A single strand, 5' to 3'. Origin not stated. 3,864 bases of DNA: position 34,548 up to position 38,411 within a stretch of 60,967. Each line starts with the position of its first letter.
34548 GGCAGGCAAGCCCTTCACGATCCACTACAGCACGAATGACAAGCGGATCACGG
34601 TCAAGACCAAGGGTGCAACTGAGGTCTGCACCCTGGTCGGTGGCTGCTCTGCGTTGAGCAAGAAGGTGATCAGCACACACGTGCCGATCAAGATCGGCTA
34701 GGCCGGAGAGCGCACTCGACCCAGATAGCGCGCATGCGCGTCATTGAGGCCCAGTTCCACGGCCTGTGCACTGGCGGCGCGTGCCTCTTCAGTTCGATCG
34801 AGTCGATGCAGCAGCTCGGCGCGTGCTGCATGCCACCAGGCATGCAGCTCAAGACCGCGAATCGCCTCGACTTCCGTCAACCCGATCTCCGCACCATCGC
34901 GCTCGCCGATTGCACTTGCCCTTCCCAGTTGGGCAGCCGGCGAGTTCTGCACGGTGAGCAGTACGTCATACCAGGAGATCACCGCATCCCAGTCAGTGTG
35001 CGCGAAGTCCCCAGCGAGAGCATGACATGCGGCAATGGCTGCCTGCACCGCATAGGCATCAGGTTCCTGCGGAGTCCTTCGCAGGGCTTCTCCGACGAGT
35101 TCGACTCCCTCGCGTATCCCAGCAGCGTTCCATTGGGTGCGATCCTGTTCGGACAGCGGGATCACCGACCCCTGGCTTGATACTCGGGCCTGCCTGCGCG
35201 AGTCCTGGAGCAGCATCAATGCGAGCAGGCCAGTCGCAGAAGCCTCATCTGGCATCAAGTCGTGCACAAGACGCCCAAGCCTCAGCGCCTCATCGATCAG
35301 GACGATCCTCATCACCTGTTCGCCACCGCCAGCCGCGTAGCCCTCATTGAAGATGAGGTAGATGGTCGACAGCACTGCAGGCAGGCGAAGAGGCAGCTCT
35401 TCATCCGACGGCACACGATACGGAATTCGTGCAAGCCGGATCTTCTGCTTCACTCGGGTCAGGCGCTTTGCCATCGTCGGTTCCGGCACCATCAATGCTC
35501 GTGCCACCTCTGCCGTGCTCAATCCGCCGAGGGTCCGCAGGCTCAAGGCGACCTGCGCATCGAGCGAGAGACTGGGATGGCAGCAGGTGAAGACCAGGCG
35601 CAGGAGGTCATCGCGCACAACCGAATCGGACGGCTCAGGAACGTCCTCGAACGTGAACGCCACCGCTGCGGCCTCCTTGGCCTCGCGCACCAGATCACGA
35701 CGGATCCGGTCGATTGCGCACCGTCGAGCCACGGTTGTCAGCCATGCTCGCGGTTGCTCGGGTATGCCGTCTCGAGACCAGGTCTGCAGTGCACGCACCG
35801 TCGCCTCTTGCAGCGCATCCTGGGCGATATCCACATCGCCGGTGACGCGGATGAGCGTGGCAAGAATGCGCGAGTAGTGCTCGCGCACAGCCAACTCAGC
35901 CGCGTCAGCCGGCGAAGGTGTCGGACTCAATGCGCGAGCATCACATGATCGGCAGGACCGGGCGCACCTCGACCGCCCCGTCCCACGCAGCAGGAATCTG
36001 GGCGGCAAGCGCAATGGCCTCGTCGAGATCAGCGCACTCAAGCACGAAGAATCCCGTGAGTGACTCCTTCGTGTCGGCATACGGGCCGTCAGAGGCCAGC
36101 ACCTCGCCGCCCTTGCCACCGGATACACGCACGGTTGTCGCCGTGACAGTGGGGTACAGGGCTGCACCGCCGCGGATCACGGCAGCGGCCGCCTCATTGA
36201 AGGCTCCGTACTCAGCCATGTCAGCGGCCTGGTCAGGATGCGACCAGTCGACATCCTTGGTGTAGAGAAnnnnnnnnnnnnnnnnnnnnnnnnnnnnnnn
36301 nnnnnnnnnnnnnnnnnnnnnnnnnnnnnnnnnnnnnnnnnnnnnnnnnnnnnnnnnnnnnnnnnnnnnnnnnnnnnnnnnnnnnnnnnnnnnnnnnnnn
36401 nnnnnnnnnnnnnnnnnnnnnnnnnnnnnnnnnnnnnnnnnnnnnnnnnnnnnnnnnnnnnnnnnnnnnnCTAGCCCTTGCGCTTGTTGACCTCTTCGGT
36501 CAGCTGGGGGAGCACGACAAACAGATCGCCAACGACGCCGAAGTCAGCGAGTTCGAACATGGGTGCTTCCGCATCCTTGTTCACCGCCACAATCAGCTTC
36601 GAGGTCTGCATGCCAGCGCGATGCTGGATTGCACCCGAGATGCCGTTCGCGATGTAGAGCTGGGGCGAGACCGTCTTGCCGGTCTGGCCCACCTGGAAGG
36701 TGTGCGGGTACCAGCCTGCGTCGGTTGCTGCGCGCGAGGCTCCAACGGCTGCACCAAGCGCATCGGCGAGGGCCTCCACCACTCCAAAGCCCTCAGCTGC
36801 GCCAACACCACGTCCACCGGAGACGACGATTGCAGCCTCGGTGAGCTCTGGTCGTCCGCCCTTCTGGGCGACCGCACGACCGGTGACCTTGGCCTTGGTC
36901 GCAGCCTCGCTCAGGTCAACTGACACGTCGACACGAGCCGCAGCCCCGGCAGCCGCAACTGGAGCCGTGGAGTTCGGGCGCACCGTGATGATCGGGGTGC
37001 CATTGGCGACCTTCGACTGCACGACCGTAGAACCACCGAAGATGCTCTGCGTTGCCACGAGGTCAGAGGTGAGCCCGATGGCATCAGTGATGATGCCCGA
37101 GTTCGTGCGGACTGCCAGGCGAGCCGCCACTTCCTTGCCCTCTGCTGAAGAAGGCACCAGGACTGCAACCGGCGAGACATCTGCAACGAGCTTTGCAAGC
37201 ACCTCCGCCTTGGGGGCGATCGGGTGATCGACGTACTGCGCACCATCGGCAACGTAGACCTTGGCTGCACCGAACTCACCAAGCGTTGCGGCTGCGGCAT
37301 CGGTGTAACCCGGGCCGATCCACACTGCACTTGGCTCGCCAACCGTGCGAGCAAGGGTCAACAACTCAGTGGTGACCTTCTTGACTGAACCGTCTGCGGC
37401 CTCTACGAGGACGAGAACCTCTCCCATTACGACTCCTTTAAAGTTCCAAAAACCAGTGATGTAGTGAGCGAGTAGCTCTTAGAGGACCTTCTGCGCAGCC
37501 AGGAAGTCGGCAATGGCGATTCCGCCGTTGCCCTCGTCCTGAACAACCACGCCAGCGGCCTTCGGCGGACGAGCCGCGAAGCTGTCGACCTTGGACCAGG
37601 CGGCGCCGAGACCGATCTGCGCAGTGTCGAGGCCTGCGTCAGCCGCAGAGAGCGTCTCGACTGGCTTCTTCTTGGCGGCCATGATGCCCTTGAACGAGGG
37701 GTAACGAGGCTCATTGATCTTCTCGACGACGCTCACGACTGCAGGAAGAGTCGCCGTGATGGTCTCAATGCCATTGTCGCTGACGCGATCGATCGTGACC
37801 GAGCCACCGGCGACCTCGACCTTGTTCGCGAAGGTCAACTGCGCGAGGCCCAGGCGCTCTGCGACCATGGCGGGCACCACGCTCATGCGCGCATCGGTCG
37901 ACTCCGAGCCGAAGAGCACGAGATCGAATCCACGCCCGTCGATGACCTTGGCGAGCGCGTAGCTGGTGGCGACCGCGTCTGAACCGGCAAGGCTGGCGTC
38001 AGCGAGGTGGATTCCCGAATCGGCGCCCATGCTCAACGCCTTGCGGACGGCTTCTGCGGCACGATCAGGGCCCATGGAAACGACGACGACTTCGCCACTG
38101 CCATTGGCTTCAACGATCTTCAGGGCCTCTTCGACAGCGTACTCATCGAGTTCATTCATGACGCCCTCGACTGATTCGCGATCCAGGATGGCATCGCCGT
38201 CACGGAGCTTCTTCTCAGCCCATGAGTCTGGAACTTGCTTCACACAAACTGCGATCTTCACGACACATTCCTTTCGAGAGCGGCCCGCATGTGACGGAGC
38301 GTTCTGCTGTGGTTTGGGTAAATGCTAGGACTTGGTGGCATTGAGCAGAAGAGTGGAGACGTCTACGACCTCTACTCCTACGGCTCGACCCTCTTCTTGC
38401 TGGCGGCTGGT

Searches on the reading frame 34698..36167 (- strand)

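Call 35: search_protein_families(library=pfam, proteins=[window:34698-36167:-], max_evalue=0.00001)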
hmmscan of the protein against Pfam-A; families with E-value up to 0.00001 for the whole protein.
window:34698-36167:- (489 aa): 3 families
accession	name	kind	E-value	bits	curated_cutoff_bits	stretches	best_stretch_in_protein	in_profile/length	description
PF20239.3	DUF6596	-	2.9e-34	117.8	27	1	261-361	1-101/102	Family of unknown function (DUF6596)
PF04542.20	Sigma70_r2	-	2.6e-12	46.8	24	1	94-157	2-67/71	Sigma-70 region 2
PF08281.18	Sigma70_r4_2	-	3e-07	30.4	25.7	1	193-243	4-54/54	Sigma-70, region 4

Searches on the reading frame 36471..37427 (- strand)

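Call 23: search_protein_families(library=pfam, proteins=[window:36471-37427:-], max_evalue=0.00001)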
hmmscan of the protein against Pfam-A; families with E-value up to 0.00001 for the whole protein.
window:36471-37427:- (318 aa): 2 families
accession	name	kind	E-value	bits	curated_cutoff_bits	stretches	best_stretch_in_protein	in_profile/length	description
PF00766.25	ETF_alpha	-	3e-34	117.3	27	1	194-274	1-81/81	Electron transfer flavoprotein FAD-binding domain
PF01012.27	ETF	-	2.6e-31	109.3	26.7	1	4-168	1-173/181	Electron transfer flavoprotein domain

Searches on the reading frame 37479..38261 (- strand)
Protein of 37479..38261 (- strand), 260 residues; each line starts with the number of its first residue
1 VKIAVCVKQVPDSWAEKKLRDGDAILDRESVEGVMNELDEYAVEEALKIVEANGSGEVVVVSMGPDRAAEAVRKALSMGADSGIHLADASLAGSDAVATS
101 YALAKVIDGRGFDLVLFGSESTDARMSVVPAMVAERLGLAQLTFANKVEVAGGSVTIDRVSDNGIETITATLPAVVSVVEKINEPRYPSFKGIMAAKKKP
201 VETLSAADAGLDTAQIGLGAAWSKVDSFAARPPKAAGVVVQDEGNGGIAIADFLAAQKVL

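Call 23: search_protein_families(library=pfam, proteins=[window:37479-38261:-], max_evalue=0.00001)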
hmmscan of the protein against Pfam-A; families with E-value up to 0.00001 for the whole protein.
window:37479-38261:- (260 aa): 1 family
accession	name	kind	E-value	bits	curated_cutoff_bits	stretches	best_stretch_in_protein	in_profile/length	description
PF01012.27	ETF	-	8e-45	153.3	26.7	1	25-208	3-180/181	Electron transfer flavoprotein domain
